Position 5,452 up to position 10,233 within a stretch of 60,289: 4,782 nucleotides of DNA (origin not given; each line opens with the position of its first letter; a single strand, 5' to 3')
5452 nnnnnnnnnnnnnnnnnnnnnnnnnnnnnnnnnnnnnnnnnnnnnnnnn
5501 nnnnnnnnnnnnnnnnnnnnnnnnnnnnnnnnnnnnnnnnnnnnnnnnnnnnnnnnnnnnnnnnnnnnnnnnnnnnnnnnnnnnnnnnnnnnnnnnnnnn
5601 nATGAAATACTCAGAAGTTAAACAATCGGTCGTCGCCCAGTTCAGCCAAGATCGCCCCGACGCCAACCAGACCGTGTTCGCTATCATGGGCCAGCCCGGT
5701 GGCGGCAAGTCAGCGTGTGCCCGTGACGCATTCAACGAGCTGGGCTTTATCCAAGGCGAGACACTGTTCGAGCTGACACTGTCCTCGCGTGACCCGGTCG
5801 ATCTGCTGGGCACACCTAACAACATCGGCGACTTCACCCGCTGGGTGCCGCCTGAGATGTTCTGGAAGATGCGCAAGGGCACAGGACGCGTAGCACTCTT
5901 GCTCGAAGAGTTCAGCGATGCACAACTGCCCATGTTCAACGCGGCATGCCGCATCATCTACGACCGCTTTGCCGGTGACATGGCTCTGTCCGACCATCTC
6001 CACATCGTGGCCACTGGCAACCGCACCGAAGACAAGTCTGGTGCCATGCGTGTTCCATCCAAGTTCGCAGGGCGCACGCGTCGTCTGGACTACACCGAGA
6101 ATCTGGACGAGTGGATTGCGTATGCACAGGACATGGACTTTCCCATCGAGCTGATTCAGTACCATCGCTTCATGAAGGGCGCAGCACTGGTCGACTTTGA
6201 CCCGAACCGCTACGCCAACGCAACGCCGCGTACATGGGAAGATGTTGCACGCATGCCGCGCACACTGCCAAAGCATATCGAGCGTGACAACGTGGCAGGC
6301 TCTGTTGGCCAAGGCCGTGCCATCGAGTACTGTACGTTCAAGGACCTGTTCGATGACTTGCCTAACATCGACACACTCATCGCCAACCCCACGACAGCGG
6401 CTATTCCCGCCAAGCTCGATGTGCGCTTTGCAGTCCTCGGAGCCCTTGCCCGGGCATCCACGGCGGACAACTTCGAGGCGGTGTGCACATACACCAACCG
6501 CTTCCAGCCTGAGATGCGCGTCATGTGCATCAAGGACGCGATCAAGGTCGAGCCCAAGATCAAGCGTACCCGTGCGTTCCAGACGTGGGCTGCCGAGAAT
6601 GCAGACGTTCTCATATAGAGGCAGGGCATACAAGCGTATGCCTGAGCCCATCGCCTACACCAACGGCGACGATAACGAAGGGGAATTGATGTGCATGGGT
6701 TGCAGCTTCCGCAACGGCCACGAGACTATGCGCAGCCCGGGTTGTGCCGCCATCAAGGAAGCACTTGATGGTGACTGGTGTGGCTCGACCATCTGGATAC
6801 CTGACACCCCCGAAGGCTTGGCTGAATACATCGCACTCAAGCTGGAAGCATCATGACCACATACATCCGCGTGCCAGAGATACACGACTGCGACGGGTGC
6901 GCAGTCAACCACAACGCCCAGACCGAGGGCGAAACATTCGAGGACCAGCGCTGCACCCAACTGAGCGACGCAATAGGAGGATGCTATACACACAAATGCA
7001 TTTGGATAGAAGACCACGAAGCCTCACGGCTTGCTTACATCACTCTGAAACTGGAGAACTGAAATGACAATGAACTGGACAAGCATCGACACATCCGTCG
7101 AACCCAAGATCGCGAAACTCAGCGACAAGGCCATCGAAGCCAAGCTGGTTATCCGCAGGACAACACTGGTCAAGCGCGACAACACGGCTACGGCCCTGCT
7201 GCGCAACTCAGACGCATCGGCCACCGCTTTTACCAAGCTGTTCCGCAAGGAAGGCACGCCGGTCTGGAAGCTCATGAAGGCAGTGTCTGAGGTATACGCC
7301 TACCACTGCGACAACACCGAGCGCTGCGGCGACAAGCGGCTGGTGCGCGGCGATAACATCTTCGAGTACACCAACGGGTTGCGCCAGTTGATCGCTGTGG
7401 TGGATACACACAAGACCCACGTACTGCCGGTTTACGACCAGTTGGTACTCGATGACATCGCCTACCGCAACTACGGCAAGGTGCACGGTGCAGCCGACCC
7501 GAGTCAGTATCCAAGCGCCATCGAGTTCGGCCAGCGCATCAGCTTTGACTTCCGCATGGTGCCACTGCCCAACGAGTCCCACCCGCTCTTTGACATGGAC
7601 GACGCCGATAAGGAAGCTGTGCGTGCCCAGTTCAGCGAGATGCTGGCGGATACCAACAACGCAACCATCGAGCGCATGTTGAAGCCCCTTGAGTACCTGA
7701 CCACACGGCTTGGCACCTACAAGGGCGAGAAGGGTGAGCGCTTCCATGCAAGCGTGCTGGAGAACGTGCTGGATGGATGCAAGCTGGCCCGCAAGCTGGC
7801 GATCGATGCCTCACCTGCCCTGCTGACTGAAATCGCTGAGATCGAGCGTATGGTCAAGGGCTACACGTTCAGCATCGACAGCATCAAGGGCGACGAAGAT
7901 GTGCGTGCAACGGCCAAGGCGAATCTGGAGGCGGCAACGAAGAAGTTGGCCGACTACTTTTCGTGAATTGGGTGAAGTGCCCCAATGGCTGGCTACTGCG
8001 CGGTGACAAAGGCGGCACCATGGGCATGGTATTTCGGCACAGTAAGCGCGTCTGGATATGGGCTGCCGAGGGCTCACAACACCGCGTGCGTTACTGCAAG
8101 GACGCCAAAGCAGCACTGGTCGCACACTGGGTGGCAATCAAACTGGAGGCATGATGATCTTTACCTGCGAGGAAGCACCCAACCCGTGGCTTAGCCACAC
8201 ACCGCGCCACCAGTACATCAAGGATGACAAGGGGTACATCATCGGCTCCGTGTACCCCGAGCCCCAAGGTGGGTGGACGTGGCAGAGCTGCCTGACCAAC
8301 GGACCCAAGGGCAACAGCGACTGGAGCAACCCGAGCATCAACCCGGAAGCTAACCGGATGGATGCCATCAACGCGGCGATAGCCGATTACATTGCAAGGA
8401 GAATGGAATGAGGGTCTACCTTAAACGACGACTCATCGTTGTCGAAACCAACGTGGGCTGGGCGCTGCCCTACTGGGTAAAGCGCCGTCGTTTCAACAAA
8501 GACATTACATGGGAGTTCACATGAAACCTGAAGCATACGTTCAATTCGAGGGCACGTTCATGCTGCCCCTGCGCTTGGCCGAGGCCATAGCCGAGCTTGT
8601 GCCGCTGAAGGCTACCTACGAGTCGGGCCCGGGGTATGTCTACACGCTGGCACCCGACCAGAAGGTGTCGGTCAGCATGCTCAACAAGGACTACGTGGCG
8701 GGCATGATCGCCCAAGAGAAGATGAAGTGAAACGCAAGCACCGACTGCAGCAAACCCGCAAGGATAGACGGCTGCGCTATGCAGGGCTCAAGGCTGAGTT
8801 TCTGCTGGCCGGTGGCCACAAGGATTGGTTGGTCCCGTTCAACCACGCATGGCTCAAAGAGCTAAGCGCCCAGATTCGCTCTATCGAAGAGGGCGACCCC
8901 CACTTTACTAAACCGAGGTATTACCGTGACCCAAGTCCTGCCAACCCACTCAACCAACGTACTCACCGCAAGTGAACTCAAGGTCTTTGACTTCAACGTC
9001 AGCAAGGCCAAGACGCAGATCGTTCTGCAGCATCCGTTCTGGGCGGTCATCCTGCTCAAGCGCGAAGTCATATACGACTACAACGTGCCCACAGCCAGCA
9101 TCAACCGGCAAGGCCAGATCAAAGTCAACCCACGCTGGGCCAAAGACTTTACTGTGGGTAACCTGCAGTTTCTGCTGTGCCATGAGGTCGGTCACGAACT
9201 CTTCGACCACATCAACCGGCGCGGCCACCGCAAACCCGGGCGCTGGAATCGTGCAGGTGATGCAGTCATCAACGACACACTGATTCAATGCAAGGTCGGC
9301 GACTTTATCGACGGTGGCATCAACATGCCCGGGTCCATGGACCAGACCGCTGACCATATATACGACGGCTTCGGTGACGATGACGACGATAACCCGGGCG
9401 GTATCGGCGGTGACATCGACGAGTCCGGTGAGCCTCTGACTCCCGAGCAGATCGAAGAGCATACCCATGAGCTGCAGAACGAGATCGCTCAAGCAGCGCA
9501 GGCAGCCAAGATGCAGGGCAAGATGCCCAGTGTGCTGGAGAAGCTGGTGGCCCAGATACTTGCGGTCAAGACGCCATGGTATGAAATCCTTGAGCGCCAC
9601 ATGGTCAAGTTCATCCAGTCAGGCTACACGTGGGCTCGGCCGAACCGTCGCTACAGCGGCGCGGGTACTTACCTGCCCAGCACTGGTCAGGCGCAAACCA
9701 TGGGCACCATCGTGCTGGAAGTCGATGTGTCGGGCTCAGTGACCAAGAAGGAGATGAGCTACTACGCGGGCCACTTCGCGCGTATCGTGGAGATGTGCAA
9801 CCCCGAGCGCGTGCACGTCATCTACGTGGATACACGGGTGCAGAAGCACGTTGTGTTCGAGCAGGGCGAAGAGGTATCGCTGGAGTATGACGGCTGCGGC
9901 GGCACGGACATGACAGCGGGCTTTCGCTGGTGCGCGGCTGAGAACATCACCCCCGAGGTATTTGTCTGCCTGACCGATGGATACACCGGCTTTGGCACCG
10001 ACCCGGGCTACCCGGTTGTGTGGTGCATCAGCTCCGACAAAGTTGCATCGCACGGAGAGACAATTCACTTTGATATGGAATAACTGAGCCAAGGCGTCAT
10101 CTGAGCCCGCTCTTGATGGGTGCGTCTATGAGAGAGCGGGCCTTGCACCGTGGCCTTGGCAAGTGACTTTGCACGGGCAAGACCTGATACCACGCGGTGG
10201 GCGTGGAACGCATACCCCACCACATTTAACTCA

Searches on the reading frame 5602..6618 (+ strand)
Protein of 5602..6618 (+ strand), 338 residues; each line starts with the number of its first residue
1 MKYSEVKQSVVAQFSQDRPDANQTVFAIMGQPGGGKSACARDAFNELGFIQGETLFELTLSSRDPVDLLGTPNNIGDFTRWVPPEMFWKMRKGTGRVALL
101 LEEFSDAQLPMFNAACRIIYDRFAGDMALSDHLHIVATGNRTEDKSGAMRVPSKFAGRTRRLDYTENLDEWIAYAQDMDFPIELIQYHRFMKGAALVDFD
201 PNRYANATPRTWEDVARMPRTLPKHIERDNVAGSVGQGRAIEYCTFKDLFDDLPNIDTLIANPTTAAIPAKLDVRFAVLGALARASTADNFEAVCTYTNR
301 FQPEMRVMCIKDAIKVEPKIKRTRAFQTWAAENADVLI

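Call 53: search_protein_families(library=phrogs, proteins=[window:5602-6618:+], max_evalue=0.001)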
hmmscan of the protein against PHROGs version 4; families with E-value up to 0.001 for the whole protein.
window:5602-6618:+ (338 aa): 2 families
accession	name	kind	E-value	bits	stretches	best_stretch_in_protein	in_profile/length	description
phrog_1297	-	other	3.1e-59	201.8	1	20-337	22-353/356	ATPase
phrog_16335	-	other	4.6e-09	36.9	1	24-169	27-172/267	ATPase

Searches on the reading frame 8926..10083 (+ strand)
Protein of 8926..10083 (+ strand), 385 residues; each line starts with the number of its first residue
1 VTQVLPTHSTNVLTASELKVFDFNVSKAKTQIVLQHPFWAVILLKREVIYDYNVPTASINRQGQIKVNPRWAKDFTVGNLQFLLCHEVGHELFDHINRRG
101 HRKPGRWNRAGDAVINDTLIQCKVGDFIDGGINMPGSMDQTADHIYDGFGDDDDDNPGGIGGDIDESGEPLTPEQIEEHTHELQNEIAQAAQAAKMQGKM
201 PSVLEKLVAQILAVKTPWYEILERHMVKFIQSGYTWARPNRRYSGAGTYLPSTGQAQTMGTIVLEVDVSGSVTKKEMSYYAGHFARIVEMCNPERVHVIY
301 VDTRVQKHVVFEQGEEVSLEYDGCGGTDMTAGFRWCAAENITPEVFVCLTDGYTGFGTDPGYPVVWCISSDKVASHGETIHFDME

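Call 53: search_protein_families(library=phrogs, proteins=[window:8926-10083:+], max_evalue=0.001)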
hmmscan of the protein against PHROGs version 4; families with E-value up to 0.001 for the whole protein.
window:8926-10083:+ (385 aa): 2 families
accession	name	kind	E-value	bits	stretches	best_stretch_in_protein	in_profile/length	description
phrog_1314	-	DNA, RNA and nucleotide metabolism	2.9e-78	264.7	1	24-384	14-392/394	HNH endonuclease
phrog_30358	-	unknown function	1.9e-14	55.1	1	189-381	4-198/204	-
